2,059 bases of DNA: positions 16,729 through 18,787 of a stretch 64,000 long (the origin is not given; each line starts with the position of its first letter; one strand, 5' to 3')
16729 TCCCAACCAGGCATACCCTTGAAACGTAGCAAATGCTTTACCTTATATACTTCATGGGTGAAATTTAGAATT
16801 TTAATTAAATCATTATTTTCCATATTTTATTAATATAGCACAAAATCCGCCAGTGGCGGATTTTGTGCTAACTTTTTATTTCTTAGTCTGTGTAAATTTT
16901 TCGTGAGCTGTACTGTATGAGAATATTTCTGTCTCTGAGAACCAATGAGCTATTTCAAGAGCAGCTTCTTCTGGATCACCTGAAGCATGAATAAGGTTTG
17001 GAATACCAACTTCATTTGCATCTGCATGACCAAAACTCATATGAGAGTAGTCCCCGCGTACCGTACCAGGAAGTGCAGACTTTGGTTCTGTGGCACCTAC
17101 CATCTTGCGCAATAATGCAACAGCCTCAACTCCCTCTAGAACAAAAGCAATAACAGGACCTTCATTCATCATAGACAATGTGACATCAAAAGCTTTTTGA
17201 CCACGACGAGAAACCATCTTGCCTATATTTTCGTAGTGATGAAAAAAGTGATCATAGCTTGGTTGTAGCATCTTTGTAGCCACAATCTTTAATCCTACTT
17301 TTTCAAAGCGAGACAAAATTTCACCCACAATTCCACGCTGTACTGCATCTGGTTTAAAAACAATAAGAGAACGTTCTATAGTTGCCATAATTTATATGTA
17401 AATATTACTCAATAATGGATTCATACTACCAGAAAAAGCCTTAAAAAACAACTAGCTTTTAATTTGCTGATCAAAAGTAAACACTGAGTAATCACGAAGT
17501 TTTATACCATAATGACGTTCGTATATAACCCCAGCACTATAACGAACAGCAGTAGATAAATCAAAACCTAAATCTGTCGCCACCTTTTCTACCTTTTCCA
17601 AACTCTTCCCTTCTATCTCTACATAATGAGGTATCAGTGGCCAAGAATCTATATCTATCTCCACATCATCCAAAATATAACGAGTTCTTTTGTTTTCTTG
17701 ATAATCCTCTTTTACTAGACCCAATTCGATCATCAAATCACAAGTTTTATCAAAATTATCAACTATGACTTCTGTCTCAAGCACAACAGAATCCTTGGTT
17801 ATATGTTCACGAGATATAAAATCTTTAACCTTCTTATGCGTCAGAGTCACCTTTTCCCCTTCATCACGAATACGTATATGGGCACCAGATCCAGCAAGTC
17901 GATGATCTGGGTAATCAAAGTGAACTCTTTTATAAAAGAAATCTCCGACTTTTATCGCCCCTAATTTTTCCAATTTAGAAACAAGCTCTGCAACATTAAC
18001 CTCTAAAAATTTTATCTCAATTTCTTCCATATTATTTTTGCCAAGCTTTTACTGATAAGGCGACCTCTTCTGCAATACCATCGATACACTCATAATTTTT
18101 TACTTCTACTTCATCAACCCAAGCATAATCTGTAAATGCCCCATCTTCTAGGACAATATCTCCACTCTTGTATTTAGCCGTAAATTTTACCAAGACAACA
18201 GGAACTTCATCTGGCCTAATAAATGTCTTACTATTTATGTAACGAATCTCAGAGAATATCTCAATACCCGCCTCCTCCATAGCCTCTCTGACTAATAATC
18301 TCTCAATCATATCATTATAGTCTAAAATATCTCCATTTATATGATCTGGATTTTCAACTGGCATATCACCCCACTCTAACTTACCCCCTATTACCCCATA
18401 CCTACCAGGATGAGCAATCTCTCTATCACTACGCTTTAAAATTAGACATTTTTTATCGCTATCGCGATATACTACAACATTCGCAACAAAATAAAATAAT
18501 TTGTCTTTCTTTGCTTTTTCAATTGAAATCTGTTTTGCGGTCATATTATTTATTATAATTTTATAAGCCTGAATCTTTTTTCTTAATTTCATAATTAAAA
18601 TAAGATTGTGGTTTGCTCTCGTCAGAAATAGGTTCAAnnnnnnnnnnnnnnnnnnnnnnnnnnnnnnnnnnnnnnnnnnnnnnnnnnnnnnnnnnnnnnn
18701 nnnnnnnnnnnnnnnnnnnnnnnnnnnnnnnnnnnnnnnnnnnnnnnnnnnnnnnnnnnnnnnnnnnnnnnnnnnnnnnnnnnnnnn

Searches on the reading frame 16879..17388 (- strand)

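Call 60: search_protein_families(library=pfam, proteins=[window:16879-17388:-], max_evalue=0.00001)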
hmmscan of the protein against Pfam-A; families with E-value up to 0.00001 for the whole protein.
window:16879-17388:- (170 aa): 1 family
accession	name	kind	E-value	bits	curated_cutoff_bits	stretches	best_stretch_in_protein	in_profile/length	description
PF00334.24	NDK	-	9e-38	129.6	27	1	5-155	1-135/135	Nucleoside diphosphate kinase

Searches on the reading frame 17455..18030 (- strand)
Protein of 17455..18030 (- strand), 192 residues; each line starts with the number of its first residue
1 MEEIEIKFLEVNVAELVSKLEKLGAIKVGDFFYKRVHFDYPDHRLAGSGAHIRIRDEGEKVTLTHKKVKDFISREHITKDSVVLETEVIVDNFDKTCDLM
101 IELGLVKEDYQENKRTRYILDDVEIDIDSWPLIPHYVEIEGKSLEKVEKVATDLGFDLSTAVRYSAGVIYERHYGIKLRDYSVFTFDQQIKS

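Call 61: search_protein_families(library=pfam, proteins=[window:17455-18030:-], max_evalue=0.00001)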
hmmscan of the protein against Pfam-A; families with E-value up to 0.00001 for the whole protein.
window:17455-18030:- (192 aa): 1 family
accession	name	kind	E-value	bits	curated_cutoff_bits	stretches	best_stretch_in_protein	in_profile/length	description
PF01928.26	CYTH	-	1.3e-11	45.1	23.2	1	1-153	1-159/179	CYTH domain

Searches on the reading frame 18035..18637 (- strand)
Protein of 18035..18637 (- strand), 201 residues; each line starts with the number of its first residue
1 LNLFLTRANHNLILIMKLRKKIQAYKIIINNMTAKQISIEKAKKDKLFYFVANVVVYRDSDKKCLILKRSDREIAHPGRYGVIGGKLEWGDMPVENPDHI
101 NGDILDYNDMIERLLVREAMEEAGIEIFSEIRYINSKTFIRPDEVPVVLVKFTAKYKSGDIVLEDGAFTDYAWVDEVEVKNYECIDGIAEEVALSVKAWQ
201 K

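Call 61: search_protein_families(library=pfam, proteins=[window:18035-18637:-], max_evalue=0.00001)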
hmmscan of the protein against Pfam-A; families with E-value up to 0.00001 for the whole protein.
window:18035-18637:- (201 aa): 1 family
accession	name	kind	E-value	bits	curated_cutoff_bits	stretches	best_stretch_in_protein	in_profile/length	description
PF00293.34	NUDIX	-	2.2e-09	37.8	21.1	0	115-179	48-118/134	NUDIX domain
